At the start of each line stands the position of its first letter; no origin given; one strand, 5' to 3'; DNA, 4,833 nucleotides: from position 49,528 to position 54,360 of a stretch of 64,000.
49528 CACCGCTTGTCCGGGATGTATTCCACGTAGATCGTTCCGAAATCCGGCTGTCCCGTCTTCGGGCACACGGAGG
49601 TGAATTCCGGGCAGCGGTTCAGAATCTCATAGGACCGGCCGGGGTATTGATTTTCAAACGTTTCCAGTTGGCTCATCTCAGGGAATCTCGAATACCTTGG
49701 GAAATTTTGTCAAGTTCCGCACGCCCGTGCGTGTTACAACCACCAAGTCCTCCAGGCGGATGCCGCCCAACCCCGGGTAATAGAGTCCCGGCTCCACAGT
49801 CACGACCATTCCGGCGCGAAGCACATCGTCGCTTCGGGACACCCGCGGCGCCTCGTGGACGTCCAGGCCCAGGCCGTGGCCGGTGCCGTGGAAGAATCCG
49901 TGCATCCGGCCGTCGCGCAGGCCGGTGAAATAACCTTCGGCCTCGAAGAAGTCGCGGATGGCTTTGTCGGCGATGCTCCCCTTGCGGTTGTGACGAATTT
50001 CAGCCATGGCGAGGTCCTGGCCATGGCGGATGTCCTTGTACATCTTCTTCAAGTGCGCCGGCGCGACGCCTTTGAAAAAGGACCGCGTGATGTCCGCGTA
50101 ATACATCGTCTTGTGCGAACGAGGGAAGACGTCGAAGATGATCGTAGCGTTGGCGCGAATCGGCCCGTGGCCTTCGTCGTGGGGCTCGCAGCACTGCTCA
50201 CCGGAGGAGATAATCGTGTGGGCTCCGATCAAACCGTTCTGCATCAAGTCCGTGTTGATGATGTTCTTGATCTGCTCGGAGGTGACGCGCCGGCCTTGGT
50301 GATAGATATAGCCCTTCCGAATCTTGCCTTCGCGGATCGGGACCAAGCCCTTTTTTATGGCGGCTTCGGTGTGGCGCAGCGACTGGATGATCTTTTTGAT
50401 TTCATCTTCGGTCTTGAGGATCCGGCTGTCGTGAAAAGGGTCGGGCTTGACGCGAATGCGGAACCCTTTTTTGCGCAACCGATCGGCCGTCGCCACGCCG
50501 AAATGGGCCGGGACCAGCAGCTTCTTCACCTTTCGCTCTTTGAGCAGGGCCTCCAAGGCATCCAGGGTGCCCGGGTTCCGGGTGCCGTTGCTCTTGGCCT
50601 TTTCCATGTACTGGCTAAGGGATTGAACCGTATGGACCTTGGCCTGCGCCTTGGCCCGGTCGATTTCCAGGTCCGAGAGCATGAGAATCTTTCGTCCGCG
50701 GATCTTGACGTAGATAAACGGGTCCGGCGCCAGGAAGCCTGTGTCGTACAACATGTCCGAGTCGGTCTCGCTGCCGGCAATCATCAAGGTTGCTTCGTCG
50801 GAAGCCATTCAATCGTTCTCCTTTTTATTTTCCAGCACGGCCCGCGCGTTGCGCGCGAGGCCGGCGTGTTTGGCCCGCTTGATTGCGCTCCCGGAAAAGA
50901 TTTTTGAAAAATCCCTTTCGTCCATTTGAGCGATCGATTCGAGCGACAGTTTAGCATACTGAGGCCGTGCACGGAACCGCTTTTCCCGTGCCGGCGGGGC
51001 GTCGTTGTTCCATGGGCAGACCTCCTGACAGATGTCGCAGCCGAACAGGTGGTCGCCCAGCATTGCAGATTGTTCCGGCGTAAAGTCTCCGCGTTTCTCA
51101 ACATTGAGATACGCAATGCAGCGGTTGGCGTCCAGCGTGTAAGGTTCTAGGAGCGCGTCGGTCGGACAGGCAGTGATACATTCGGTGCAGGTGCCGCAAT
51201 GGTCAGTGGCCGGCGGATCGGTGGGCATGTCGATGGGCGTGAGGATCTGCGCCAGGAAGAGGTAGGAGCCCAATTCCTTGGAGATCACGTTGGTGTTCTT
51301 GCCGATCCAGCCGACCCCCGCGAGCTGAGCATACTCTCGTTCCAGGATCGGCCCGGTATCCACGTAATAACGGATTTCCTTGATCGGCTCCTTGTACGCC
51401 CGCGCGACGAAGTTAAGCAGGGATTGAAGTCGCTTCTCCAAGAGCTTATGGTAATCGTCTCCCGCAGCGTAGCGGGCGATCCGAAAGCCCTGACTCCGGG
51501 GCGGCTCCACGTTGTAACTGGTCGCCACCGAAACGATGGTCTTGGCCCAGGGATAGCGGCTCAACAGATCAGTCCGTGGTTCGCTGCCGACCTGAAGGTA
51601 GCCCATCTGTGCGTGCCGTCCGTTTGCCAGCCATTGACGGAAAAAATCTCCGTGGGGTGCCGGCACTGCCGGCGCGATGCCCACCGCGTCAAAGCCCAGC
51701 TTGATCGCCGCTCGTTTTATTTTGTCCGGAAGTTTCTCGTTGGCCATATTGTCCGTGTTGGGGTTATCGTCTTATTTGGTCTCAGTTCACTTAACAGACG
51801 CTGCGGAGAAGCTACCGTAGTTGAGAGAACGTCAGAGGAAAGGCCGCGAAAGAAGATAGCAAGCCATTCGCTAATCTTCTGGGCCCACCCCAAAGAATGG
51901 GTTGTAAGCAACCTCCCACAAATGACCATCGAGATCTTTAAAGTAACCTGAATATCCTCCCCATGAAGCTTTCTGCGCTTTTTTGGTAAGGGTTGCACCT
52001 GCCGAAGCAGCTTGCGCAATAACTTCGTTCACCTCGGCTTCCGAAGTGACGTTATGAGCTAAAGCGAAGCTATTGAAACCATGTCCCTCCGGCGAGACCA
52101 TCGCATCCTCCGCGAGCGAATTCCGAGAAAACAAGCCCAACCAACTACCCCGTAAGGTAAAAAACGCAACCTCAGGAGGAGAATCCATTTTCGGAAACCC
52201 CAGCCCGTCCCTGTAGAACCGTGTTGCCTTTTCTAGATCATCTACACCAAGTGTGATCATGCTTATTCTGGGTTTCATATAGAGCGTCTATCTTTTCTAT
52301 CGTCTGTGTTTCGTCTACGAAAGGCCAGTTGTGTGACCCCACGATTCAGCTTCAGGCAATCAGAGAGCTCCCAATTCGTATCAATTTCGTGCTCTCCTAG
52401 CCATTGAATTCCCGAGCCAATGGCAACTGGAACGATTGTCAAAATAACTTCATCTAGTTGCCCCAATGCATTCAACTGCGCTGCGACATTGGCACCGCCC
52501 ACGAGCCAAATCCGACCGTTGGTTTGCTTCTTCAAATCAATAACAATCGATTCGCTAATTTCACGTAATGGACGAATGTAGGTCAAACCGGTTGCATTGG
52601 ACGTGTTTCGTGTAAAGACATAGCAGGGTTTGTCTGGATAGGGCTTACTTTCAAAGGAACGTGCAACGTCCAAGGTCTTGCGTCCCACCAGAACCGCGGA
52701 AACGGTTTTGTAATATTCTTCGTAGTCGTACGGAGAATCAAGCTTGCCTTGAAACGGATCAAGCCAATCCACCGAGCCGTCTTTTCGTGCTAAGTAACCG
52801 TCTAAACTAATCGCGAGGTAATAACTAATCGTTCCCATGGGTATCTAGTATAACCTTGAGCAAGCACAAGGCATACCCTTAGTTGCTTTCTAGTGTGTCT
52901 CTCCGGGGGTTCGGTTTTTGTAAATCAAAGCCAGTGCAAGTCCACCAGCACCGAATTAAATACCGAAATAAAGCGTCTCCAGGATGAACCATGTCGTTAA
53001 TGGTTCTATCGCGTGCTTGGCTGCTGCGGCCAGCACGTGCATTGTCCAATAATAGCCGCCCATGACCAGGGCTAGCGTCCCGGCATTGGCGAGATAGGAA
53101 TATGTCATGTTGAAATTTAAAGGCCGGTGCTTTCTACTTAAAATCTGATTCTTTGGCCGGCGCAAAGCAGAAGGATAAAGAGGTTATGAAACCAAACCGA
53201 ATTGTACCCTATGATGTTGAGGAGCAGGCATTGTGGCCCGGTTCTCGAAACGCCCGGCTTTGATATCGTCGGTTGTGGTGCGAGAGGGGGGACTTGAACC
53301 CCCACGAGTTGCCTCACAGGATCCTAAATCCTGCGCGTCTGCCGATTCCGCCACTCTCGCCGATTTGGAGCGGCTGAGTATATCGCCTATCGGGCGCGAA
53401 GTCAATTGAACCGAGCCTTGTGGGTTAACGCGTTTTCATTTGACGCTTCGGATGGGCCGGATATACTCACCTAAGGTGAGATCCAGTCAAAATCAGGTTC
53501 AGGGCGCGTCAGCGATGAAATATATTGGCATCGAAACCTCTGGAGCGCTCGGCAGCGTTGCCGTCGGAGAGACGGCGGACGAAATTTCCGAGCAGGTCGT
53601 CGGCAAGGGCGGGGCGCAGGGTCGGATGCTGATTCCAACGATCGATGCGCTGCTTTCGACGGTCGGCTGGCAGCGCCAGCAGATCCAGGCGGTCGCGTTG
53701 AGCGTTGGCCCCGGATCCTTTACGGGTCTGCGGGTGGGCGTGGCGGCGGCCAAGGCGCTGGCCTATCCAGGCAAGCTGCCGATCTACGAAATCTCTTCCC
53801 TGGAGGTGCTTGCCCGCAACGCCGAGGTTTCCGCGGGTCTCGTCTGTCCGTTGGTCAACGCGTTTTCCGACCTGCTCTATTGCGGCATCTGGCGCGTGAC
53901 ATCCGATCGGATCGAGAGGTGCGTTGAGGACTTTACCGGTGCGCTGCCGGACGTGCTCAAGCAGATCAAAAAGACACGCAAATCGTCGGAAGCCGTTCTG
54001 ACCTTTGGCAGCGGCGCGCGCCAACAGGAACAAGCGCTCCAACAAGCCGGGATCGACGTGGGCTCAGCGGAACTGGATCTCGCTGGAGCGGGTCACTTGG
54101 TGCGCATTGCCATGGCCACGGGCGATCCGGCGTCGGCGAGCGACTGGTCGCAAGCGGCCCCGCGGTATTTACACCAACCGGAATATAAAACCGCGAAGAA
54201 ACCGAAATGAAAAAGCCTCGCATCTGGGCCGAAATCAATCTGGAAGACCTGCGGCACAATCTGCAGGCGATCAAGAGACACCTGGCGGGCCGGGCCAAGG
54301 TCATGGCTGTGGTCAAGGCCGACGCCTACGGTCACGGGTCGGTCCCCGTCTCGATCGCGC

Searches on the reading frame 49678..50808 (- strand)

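Call 33: search_protein_families(library=pfam, proteins=[window:49678-50808:-], max_evalue=0.001)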
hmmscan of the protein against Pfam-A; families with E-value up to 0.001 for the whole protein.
window:49678-50808:- (376 aa): 1 family
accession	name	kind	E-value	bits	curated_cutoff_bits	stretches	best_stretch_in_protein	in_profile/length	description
PF00557.29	Peptidase_M24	-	2e-40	139.2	23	1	146-359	9-207/208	Metallopeptidase family M24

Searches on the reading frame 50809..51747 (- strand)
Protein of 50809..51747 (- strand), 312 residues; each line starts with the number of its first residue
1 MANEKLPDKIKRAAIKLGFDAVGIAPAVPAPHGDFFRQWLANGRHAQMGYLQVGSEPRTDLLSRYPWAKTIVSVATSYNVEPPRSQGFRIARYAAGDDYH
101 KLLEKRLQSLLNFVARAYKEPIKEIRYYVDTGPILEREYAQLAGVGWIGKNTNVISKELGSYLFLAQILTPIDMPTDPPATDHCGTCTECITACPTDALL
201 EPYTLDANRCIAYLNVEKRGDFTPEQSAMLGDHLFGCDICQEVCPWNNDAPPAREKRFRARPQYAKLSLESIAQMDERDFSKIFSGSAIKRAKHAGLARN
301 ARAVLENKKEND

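Call 33: search_protein_families(library=pfam, proteins=[window:50809-51747:-], max_evalue=0.001)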
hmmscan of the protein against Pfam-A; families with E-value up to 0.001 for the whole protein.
window:50809-51747:- (312 aa): 6 families
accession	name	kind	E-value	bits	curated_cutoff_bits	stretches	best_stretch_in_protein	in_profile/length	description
PF13484.11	Fer4_16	-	4.4e-21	75.9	30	1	183-247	1-66/66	4Fe-4S double cluster binding domain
PF08331.15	QueG_DUF1730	-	7.6e-17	61.4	25.1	1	58-131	1-77/77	Epoxyqueuosine reductase QueG, DUF1730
PF13187.11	Fer4_9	-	3e-05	24.4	27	0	181-198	34-51/52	4Fe-4S dicluster domain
PF00037.32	Fer4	-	7.3e-05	22.9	21.1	0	182-199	6-23/24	4Fe-4S binding domain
PF13237.11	Fer4_10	-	0.00022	21.5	25.5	0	182-196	7-21/53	4Fe-4S dicluster domain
PF13183.11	Fer4_8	-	0.00059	20.8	27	0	181-196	51-66/68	4Fe-4S dicluster domain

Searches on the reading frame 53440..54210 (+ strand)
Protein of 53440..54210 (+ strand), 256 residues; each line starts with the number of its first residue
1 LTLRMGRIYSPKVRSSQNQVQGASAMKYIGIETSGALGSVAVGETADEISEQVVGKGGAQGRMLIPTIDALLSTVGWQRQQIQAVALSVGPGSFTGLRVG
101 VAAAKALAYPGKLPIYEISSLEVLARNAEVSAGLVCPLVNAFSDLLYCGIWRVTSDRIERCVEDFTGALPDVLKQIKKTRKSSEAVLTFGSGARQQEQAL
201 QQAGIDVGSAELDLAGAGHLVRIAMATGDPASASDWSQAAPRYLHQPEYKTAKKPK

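Call 33: search_protein_families(library=pfam, proteins=[window:53440-54210:+], max_evalue=0.001)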
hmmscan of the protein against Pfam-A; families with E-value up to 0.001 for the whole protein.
window:53440-54210:+ (256 aa): 1 family
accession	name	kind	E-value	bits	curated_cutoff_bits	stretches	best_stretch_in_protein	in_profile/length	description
PF00814.31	TsaD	-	1.7e-21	77.5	24.8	1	64-173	33-148/264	tRNA N6-adenosine threonylcarbamoyltransferase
